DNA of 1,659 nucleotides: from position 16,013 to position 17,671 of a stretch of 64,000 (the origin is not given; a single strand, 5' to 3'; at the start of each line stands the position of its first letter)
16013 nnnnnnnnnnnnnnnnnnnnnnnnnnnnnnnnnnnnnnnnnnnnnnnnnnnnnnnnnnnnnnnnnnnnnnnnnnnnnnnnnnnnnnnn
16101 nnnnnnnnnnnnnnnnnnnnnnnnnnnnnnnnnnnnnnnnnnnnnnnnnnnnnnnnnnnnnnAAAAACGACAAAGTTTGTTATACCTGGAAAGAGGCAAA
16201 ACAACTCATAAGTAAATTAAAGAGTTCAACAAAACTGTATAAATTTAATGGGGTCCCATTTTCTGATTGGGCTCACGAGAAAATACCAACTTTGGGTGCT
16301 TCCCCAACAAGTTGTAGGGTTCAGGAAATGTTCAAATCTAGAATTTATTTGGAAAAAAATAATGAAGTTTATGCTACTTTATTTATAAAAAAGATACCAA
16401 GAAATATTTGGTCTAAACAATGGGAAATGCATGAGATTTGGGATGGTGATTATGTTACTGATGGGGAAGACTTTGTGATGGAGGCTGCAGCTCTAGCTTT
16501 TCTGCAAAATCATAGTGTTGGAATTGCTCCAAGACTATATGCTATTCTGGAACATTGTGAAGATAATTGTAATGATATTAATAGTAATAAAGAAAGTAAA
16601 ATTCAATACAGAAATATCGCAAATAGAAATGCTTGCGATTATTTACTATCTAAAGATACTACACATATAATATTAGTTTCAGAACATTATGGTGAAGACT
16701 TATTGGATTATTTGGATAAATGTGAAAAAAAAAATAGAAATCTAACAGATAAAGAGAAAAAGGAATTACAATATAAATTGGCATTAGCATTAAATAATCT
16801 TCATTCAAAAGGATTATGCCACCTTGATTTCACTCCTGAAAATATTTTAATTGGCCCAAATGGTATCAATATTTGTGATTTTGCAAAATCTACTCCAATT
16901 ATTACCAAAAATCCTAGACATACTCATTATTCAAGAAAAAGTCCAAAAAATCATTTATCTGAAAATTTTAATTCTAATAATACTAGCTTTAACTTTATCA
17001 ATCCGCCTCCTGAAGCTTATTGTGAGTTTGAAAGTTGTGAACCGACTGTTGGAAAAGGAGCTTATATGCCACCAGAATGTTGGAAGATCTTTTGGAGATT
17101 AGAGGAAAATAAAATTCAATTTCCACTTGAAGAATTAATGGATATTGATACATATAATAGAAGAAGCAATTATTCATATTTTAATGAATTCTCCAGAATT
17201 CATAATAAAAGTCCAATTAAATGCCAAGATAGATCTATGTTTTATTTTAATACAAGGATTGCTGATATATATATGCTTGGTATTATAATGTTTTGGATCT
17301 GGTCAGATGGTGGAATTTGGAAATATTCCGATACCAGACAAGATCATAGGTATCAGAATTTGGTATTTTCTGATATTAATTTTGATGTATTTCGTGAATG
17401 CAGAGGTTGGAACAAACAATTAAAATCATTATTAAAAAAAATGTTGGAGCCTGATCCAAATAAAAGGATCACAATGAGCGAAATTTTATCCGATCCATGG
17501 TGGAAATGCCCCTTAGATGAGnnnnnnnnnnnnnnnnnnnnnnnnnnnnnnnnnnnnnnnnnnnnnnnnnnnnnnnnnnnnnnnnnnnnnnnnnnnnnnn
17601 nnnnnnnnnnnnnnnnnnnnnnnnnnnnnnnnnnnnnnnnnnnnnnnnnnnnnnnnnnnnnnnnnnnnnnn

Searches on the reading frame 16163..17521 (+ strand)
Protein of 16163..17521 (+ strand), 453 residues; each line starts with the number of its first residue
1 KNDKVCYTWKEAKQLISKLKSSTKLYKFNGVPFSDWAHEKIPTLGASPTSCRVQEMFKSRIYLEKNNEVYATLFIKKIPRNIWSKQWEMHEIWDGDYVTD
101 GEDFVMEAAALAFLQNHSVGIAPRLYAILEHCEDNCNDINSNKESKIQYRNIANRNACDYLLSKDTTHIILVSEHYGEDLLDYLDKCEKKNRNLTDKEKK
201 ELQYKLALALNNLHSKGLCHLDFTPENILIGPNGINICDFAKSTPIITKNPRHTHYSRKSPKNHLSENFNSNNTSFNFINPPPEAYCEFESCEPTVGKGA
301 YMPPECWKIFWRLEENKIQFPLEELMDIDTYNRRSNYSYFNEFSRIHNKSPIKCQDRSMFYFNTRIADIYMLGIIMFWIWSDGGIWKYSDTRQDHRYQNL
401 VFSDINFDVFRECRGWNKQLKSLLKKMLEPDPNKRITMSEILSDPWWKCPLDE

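Call 22: find_homologous_proteins(query=window:16163-17521:+)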
Query window:16163-17521:+ (453 aa): 24 proteins with E <= 0.001 among 3471 candidates.
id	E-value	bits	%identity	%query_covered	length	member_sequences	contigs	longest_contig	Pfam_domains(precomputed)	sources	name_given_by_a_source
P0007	6.0e-225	766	74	99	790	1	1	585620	PF07714.24,PF00069.32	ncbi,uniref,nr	ncbi:Ser Thr kinase [Cryptosporidium bovis]|uniref:Ser Thr kinase n=1 Tax=Cryptosporidium bovis TaxI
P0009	2.3e-224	764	73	99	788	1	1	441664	PF07714.24,PF00069.32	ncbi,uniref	ncbi:Ser Thr kinase [Cryptosporidium xiaoi]|uniref:non-specific serine/threonine protein kinase n=1 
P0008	4.7e-222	756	72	99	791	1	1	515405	PF07714.24,PF00069.32,PF14531.13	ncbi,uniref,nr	ncbi:Ser/Thr protein kinase [Cryptosporidium ryanae]|uniref:Ser/Thr protein kinase n=1 Tax=Cryptospo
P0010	1.1e-175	603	61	99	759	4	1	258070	PF07714.24,PF00069.32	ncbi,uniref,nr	ncbi:hypothetical protein cand_033530 [Cryptosporidium andersoni]|uniref:non-specific serine/threoni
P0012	2.2e-114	401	44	97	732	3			PF00069.32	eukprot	eukprot:GHVN01097139.1.p1 GENE.GHVN01097139.1~~GHVN01097139.1.p1 ORF type:complete len:733 (+),score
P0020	2.2e-112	394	44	98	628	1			PF00069.32,PF14531.13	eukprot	eukprot:Gregarina_sp_Poly_1__10419@NODE_750_length_6465_cov_191_781651_g557_i0_p1_GENE_NODE_750_leng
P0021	2.2e-112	394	46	64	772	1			PF00069.32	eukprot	eukprot:GHVS01071777.1.p1 GENE.GHVS01071777.1~~GHVS01071777.1.p1 ORF type:complete len:862 (-),score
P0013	3.7e-112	394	42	99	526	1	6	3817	PF00069.32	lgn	-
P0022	5.1e-112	393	43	98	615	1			PF00069.32,PF14531.13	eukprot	eukprot:Blabericola_migrator_1__1320@NODE_1343_length_4758_cov_149_423151_g901_i0_p1_GENE_NODE_1343_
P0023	4.2e-111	390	46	64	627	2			PF00069.32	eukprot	eukprot:GHVS01071775.1.p1 GENE.GHVS01071775.1~~GHVS01071775.1.p1 ORF type:complete len:710 (-),score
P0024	1.1e-104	369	43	97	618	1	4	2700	PF00069.32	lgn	-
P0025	1.5e-98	349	44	87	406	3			PF07714.24,PF00069.32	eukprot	eukprot:GHVU01057992.1.p2 GENE.GHVU01057992.1~~GHVU01057992.1.p2 ORF type:complete len:407 (-),score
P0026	9.9e-93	330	45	83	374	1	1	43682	PF00069.32,PF14531.13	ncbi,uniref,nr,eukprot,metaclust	ncbi:putative serine/threonine protein kinase [Gregarina niphandrodes]|uniref:non-specific serine/th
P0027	4.5e-74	268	45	62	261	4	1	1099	PF00069.32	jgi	-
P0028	1.9e-72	263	38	83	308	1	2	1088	PF07714.24,PF00069.32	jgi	-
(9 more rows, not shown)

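Call 35: predict_structure(alignment_id=A2)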
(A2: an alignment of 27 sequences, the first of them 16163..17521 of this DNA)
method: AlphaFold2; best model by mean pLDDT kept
length: 453 residues; sequences in the alignment: 27
mean_pLDDT: 80.1   pTM: 0.82
mean pLDDT of the five models: 80.1, 80.0, 79.4, 79.2, 77.4
residues with pLDDT >= 90: 227; 70-90: 109; 50-70: 52; < 50: 65
segments of 3 or more residues with pLDDT < 50: 46-50, 136-155, 258-282, 330-340
pLDDT, mean of each block of 10 residues (from residue 1): 75 96 94 94 58 85 77 95 92 86 94 92 96 61 38 47 87 94 88 92 96 95 91 93 91 63 35 38 70 75 88 88 70 44 55 77 94 93 72 75 87 92 96 95 95 66
secondary structure, 60 per line:
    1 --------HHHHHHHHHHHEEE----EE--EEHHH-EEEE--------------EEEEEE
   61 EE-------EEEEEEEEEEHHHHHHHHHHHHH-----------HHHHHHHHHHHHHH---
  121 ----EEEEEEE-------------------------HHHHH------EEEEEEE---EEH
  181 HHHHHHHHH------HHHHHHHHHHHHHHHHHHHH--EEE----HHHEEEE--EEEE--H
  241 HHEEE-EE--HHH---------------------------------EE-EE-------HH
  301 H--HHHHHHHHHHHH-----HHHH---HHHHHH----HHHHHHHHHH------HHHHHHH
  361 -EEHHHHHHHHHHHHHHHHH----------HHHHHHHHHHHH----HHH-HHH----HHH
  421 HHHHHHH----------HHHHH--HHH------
elements in order: H9-19 E20-22 E37-40 E55-62 E70-79 H80-92 H104-117 E125-131 H157-161 E168-174 H180-189 H196-215 E218-220 E228-231 E234-237 E243-245 H304-315 H321-324 H328-333 H338-347 H354-360 H364-380 H391-402 H418-427 H438-442

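Call 38: fold_search(model_id=the predicted structure, library=pdb)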
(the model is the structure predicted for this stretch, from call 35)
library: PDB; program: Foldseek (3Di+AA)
matches with E <= 10: 1994; with E <= 0.001: 1964
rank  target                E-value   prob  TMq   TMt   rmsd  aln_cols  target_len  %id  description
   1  9emy_G                1.3e-30  1.00  0.71  0.86   5.2       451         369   29  P. falciparum FIKK13 in complex with ATPgammaS (released 2025-03-26)
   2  9emy_A                6.8e-30  1.00  0.71  0.86   4.6       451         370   29  P. falciparum FIKK13 in complex with ATPgammaS (released 2025-03-26)
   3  9emy_B                2.3e-29  1.00  0.72  0.85   4.9       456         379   29  P. falciparum FIKK13 in complex with ATPgammaS (released 2025-03-26)
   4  9emy_H                3.5e-29  1.00  0.72  0.86   5.3       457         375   30  P. falciparum FIKK13 in complex with ATPgammaS (released 2025-03-26)
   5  8r4o_G                1.3e-10  1.00  0.46  0.63   6.3       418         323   14  Salt inducible kinase 3 in complex with inhibitor (released 2024-03-27)
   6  8r4o_K                1.7e-10  1.00  0.46  0.64   6.5       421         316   14  Salt inducible kinase 3 in complex with inhibitor (released 2024-03-27)
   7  8r4q_K                2.0e-10  1.00  0.45  0.63   6.9       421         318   15  Salt inducible kinase 3 in complex with inhibitor (released 2024-03-27)
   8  8r4o_I                3.0e-10  1.00  0.46  0.64   6.1       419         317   14  Salt inducible kinase 3 in complex with inhibitor (released 2024-03-27)
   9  8r4o_A                4.2e-10  1.00  0.46  0.64   6.5       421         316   14  Salt inducible kinase 3 in complex with inhibitor (released 2024-03-27)
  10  8r4v_B                4.7e-10  1.00  0.45  0.63   7.0       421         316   15  Structure of Salt-inducible kinase 3 in complex with inhibitor (released 2024-03-27)
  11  8r4q_G                4.9e-10  1.00  0.46  0.63   6.7       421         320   14  Salt inducible kinase 3 in complex with inhibitor (released 2024-03-27)
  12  8r4o_C                4.9e-10  1.00  0.45  0.63   6.6       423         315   15  Salt inducible kinase 3 in complex with inhibitor (released 2024-03-27)
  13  8oku_A                5.8e-10  1.00  0.44  0.57  10.1       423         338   15  Salt-Inducible Kinase 3 in complex with an inhibitor (released 2024-01-10)
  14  8r4v_C                6.8e-10  1.00  0.44  0.61   6.2       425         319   15  Structure of Salt-inducible kinase 3 in complex with inhibitor (released 2024-03-27)
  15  5amn                  7.2e-10  1.00  0.45  0.67   9.6       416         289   14  The Discovery of 2-Substituted Phenol Quinazolines as Potent and Selective RET Kinase Inhibitors (released 2016-02-17)
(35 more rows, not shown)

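Call 52: search_protein_representatives(protein=window:16163-17521:+)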
Query: 453 residues. Proteins with E-value up to 0.001 (for the whole library): 2205; up to 1e-10: 73; up to 1e-30: 48. The best 150 are listed.
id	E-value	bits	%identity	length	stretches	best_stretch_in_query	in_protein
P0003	3.6e-288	972.3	92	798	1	1-452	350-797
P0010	3.5e-176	603.0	65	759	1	4-452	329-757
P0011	4.8e-123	427.8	50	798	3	7-258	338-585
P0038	2.4e-121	422.2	51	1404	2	5-328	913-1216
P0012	7.1e-115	400.9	49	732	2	7-326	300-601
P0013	1.2e-112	393.6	48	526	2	4-328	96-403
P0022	1.6e-112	393.1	50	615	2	5-327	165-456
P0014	6.5e-112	391.1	48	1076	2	5-328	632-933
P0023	1.3e-111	390.1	48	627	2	165-452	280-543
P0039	7.4e-108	377.7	49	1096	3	7-259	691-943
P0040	8.6e-105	367.6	52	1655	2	6-327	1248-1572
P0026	3.1e-93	329.5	50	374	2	72-337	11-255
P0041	3.1e-87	309.7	43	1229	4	339-451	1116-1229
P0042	4.2e-83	296.1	44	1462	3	4-254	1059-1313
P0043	4.2e-80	286.2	45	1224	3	4-255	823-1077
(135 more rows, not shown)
